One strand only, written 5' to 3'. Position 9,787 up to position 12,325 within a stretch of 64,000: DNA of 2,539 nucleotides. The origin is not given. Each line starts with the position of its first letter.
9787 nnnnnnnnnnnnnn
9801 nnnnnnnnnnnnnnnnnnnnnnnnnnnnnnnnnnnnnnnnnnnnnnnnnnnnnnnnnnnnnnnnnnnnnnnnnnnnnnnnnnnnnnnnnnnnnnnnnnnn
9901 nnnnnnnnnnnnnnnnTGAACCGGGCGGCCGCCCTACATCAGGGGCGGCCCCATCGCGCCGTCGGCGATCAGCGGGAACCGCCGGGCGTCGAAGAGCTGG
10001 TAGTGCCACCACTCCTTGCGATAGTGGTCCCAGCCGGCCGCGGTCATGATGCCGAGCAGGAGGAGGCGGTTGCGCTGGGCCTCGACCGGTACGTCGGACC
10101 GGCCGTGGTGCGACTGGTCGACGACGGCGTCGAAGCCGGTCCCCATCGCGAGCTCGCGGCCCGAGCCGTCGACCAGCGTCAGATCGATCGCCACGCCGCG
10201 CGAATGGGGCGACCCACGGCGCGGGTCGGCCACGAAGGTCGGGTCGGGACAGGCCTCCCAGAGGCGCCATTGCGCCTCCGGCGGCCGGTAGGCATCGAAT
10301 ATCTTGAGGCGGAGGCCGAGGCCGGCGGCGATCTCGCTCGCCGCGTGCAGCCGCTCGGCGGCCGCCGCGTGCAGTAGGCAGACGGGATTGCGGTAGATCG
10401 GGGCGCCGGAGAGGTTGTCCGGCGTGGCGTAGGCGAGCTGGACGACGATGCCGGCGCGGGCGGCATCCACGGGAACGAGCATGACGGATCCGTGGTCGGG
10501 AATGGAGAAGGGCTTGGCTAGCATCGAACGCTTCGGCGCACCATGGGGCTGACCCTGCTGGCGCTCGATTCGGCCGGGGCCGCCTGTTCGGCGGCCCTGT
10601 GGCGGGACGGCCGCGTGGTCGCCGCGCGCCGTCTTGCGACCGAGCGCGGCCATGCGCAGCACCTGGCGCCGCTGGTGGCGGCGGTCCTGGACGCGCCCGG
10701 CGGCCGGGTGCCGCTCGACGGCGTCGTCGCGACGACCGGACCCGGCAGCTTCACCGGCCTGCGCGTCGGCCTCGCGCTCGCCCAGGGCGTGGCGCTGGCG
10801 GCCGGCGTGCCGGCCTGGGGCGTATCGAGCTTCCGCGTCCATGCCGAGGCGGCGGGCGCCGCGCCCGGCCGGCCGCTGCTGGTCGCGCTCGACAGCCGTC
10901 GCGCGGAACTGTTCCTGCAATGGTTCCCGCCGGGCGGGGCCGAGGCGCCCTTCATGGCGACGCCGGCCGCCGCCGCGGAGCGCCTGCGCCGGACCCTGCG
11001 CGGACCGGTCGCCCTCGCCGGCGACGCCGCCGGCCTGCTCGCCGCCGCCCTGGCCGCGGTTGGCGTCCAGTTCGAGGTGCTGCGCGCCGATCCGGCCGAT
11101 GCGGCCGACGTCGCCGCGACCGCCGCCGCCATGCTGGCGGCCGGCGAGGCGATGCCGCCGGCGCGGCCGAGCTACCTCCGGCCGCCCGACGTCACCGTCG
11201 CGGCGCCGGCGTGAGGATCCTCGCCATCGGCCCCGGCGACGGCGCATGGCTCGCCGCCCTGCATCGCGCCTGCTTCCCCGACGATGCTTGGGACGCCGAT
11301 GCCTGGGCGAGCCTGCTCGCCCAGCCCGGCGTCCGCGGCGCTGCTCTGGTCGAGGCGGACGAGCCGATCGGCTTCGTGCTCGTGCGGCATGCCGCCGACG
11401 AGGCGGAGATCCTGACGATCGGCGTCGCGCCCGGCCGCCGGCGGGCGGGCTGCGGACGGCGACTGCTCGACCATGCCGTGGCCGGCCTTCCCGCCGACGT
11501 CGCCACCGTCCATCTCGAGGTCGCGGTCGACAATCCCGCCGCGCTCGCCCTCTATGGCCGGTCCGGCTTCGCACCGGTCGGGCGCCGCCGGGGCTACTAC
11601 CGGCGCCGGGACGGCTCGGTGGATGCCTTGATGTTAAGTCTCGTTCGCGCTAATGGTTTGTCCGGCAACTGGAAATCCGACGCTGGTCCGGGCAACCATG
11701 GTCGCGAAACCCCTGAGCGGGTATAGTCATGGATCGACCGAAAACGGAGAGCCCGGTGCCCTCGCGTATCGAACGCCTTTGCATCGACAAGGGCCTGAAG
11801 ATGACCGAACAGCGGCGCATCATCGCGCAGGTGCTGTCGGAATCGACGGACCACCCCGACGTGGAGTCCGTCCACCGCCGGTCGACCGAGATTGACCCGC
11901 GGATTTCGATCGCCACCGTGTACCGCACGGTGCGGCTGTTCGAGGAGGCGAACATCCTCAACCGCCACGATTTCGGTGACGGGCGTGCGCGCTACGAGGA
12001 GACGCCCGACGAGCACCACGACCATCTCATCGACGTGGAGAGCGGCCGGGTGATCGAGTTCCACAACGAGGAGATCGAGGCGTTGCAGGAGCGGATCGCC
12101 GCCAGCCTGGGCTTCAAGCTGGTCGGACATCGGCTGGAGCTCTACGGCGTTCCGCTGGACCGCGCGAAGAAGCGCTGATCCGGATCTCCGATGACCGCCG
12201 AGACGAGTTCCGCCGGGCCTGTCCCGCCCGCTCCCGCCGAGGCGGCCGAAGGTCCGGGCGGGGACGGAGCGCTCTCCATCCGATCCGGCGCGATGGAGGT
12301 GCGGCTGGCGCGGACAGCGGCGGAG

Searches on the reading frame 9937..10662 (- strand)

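Call 52: search_protein_families(library=pfam, proteins=[window:9937-10662:-], max_evalue=0.001)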
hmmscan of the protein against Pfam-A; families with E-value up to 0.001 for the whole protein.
window:9937-10662:- (242 aa): 1 family
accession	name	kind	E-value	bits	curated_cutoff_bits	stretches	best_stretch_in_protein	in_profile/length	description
PF01427.22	Peptidase_M15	-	2.5e-39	135.6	27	1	61-226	4-187/199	D-ala-D-ala dipeptidase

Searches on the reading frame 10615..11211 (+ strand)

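Call 52: search_protein_families(library=pfam, proteins=[window:10615-11211:+], max_evalue=0.001)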
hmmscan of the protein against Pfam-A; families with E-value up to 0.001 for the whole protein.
window:10615-11211:+ (199 aa): 1 family
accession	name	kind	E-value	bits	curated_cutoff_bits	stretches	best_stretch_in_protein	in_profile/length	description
PF00814.31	TsaD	-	4.5e-19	69.6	24.8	1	9-102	25-121/264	tRNA N6-adenosine threonylcarbamoyltransferase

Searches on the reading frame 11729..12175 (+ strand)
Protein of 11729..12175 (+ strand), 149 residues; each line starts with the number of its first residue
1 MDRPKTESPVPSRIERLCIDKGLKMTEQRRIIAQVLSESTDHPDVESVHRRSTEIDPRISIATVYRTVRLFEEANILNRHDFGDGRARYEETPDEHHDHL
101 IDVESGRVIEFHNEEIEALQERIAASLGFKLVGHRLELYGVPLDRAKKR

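Call 52: search_protein_families(library=pfam, proteins=[window:11729-12175:+], max_evalue=0.001)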
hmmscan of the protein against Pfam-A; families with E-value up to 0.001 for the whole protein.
window:11729-12175:+ (149 aa): 1 family
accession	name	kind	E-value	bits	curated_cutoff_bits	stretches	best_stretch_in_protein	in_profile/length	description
PF01475.25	FUR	-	1.7e-38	131.9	23.1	1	21-139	2-121/121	Ferric uptake regulator family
